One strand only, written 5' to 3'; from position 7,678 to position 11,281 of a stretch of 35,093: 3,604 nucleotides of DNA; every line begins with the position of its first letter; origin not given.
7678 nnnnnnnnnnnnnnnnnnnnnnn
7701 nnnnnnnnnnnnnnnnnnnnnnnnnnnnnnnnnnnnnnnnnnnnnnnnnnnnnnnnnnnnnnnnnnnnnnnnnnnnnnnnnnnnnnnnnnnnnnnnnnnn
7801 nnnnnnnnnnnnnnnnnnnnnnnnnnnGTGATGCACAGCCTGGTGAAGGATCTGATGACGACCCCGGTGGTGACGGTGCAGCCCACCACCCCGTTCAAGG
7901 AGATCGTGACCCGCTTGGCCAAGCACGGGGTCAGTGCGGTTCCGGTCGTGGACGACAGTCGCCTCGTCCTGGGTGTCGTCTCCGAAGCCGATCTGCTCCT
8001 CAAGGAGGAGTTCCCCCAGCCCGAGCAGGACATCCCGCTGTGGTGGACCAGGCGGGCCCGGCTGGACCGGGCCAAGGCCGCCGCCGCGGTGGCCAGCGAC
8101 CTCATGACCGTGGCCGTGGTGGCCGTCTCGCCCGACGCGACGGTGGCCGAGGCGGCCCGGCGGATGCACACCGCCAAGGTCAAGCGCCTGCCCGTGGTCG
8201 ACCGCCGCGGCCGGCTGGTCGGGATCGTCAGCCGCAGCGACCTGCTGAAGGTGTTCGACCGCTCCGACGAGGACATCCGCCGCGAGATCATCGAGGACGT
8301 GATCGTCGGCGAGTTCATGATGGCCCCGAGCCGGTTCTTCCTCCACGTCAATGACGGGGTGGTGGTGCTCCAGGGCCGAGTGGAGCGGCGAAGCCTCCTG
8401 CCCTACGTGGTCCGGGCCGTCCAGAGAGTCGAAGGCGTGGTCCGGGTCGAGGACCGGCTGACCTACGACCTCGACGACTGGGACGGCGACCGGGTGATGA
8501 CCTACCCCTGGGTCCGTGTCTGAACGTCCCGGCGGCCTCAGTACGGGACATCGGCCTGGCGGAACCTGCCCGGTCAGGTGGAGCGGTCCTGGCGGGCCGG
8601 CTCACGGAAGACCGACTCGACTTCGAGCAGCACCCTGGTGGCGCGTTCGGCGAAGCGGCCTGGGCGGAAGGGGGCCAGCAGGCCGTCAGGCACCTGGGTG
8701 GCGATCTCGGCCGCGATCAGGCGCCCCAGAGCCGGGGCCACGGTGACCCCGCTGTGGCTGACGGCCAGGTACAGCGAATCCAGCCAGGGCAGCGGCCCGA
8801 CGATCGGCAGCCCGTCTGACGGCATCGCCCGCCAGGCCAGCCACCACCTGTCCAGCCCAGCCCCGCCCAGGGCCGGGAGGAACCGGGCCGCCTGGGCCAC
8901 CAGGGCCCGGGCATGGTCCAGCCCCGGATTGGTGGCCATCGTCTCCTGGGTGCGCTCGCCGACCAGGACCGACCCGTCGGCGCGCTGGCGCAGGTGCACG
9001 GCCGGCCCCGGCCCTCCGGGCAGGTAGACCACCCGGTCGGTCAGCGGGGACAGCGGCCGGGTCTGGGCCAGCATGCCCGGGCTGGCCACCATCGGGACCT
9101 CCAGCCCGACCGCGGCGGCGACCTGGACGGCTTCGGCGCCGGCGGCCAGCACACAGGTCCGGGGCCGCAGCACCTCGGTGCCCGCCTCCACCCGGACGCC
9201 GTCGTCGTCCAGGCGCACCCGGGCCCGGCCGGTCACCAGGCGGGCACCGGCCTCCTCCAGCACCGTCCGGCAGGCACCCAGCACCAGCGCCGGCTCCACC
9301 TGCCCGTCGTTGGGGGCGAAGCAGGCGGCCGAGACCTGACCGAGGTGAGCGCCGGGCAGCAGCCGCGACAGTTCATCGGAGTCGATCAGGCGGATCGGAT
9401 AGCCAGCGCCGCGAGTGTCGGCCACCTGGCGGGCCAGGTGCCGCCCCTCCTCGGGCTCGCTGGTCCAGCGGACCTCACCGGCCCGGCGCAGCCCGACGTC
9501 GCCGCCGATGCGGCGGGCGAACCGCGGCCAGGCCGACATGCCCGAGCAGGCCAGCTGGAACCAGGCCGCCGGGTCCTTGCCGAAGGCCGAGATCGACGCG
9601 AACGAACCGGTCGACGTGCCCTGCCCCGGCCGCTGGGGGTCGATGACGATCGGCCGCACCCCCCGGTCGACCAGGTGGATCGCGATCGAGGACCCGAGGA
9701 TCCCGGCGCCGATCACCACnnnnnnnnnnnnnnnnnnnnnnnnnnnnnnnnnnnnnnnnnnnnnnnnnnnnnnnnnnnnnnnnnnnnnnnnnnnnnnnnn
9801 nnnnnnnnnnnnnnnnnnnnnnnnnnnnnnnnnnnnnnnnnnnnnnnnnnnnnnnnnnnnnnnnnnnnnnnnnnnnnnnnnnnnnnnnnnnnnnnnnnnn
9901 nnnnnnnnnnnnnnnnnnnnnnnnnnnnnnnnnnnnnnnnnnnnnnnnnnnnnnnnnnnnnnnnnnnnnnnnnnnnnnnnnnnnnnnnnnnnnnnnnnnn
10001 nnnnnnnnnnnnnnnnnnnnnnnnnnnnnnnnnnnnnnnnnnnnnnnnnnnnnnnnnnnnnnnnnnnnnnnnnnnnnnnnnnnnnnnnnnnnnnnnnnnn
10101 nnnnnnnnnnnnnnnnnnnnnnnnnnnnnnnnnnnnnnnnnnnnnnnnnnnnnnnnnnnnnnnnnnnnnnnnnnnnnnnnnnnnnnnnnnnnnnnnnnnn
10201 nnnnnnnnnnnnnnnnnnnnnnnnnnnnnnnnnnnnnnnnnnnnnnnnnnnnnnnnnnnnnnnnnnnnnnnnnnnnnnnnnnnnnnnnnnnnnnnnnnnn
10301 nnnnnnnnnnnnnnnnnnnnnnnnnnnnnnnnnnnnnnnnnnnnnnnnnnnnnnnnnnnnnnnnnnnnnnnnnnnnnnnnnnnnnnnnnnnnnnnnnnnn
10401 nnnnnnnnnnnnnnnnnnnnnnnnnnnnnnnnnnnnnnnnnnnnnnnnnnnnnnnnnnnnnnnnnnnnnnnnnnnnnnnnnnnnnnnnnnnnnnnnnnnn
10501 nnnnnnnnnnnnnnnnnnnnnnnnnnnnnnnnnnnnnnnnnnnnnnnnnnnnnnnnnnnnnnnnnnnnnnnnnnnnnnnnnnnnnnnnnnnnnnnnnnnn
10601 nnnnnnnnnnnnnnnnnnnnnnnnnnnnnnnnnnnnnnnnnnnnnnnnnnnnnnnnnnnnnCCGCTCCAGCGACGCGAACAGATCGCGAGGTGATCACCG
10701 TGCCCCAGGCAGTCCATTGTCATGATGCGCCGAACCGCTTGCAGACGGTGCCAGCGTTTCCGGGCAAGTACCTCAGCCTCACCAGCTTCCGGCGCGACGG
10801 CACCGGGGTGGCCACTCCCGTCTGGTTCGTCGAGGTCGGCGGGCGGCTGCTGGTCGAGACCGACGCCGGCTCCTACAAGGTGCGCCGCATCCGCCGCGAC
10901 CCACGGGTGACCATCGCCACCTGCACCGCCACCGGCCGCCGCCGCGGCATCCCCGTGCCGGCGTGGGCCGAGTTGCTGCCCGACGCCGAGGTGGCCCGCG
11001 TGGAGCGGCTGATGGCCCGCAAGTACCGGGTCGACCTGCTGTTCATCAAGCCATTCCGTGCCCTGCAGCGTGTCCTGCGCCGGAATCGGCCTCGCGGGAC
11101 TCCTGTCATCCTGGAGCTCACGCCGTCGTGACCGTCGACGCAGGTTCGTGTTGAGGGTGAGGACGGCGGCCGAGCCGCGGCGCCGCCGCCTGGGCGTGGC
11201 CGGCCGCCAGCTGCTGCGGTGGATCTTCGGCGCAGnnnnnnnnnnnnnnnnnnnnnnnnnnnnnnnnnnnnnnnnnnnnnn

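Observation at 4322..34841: Recurrent 14-bp palindromic box GGGnC-N4-GnCCC, mostly as pairs 22-24 bp apart, about 70-90 nt upstream of start codons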

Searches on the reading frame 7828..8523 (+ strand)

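Call 6: search_protein_families(library=pfam, proteins=[window:7828-8523:+])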
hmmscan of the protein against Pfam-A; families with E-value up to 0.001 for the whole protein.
window:7828-8523:+ (231 aa): 2 families
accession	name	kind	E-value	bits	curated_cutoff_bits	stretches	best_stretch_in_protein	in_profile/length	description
PF00571.33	CBS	-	6.1e-33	113.4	24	2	89-143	1-55/57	CBS domain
PF04972.22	BON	-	8.4e-07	29.6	27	1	173-213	27-67/69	BON domain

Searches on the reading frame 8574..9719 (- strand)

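Call 6: search_protein_families(library=pfam, proteins=[window:8574-9719:-])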
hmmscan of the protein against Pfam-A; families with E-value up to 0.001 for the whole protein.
window:8574-9719:- (381 aa): 1 family
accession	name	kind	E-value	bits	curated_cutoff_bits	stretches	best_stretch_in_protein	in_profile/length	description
PF01266.30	DAO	-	2.8e-51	175.6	27.9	1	2-337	4-352/353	FAD dependent oxidoreductase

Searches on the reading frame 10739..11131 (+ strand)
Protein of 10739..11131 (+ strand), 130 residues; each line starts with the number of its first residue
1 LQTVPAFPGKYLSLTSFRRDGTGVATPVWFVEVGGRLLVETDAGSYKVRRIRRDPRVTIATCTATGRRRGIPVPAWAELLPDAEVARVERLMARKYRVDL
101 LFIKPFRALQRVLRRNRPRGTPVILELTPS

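Call 6: search_protein_families(library=pfam, proteins=[window:10739-11131:+])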
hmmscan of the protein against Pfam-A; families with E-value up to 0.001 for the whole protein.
window:10739-11131:+ (130 aa): 1 family
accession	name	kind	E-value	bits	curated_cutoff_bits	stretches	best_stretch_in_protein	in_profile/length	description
PF01243.27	PNPOx_N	-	2.6e-08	34.7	28.1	1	12-97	15-94/120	Pyridoxamine 5'-phosphate oxidase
